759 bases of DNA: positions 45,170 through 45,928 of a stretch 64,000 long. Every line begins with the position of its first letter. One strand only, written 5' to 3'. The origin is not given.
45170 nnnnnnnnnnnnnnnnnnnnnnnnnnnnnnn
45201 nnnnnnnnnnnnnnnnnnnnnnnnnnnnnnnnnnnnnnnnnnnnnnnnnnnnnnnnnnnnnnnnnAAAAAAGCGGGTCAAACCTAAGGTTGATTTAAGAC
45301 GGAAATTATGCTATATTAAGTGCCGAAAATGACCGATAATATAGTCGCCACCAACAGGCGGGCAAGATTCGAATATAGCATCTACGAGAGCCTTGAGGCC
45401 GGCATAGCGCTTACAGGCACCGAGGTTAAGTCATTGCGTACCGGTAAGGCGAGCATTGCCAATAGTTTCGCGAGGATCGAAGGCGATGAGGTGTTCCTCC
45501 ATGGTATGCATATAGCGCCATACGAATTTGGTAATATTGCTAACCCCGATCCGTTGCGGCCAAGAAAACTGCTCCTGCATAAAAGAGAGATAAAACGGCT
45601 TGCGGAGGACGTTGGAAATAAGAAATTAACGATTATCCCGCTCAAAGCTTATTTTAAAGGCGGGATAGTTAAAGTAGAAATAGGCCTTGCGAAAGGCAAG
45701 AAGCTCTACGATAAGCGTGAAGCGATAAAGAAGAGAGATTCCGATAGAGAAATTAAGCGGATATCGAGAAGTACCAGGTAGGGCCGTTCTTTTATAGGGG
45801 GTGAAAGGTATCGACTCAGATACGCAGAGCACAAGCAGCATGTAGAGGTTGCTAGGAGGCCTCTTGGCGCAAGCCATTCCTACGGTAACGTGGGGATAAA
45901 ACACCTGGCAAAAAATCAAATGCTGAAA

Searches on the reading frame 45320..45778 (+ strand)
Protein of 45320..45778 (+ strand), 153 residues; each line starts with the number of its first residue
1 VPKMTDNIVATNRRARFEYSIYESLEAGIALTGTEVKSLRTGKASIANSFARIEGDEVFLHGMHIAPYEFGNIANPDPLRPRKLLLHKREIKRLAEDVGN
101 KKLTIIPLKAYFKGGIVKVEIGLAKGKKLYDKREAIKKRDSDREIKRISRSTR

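Call 57: search_protein_families(library=pfam, proteins=[window:45320-45778:+], max_evalue=0.01)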
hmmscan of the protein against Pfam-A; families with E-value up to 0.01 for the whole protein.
window:45320-45778:+ (153 aa): 1 family
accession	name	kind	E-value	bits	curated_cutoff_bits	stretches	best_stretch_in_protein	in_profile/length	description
PF01668.23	SmpB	-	5.3e-60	201.9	27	1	9-149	1-141/143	SmpB protein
